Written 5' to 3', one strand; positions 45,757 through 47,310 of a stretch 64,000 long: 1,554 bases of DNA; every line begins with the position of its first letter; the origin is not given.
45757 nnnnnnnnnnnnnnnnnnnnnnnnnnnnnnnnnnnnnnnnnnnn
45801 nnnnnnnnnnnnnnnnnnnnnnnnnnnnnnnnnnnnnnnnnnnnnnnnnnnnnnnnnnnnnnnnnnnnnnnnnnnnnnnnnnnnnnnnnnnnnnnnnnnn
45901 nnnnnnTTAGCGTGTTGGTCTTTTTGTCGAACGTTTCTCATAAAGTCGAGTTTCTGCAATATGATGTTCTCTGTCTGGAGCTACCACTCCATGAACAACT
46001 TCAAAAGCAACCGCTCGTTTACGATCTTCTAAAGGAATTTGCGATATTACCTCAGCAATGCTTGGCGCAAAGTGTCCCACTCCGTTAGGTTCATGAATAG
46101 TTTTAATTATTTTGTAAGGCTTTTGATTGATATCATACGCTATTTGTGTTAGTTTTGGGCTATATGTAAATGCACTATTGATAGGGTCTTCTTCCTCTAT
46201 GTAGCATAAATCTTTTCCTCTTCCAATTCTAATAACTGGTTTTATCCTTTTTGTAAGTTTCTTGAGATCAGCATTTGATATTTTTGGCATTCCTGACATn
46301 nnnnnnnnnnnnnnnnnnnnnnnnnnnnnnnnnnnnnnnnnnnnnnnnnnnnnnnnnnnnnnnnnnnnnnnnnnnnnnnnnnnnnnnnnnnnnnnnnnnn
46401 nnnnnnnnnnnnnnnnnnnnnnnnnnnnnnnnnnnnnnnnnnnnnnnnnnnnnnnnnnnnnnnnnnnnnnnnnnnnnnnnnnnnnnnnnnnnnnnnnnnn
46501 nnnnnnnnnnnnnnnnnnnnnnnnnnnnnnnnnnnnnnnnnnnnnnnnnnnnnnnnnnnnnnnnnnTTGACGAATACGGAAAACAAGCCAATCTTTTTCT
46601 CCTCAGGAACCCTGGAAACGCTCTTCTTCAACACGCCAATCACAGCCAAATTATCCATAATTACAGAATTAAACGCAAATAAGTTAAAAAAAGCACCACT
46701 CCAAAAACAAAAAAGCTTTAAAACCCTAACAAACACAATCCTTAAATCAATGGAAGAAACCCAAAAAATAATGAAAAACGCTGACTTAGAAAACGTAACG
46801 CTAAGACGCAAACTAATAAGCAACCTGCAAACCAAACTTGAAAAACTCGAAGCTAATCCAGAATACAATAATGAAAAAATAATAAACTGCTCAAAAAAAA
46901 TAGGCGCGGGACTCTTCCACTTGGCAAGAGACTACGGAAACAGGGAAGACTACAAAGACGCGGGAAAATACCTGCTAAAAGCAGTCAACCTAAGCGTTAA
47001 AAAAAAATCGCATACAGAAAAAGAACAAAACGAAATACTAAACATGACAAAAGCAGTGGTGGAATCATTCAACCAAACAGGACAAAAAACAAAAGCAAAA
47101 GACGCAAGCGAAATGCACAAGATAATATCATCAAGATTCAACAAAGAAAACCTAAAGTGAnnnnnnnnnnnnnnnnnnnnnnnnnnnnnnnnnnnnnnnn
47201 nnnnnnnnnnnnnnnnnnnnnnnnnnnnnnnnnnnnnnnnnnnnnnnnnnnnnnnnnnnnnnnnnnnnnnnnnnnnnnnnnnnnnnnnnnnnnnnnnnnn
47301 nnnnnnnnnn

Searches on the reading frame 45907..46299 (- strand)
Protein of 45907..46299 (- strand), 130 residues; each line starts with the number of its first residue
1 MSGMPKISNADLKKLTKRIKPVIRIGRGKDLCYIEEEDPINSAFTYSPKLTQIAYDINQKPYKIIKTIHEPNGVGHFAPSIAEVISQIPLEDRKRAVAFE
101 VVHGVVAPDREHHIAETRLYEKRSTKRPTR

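Call 34: search_protein_families(library=ncbifam, proteins=[window:45907-46299:-], max_evalue=0.1)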
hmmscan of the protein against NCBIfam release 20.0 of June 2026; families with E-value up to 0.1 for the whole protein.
window:45907-46299:- (130 aa): 1 family
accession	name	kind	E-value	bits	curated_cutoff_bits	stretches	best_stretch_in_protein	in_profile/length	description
NF004455.0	PRK05787.1-3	equivalog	0.065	12.8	258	0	13-66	55-107/221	cobalt-precorrin-7 (C(5))-methyltransferase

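Call 52: search_protein_families(library=pfam, proteins=[window:45907-46299:-], max_evalue=1)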
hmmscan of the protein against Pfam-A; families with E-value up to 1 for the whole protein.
window:45907-46299:- (130 aa): 0 families

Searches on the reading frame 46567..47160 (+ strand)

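Call 9: search_protein_families(library=pfam, proteins=[window:46567-47160:+], max_evalue=0.01)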
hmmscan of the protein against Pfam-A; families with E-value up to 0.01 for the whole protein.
window:46567-47160:+ (197 aa): 0 families

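Call 34: search_protein_families(library=ncbifam, proteins=[window:46567-47160:+], max_evalue=0.1)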
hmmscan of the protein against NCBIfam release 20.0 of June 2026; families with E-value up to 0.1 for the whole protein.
window:46567-47160:+ (197 aa): 0 families

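Call 51: search_protein_families(library=padloc, proteins=[window:46567-47160:+], max_evalue=0.1)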
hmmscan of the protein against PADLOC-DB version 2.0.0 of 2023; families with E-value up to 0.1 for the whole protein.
window:46567-47160:+ (197 aa): 0 families

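Call 52: search_protein_families(library=pfam, proteins=[window:46567-47160:+], max_evalue=1)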
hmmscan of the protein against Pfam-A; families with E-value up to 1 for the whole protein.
window:46567-47160:+ (197 aa): 2 families
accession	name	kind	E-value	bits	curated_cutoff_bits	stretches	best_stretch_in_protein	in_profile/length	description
PF09388.15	SpoOE-like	-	0.046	14.1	23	1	82-111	3-32/42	Spo0E like sporulation regulatory protein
PF07719.23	TPR_2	-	0.13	12.9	27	1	115-142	3-30/34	Tetratricopeptide repeat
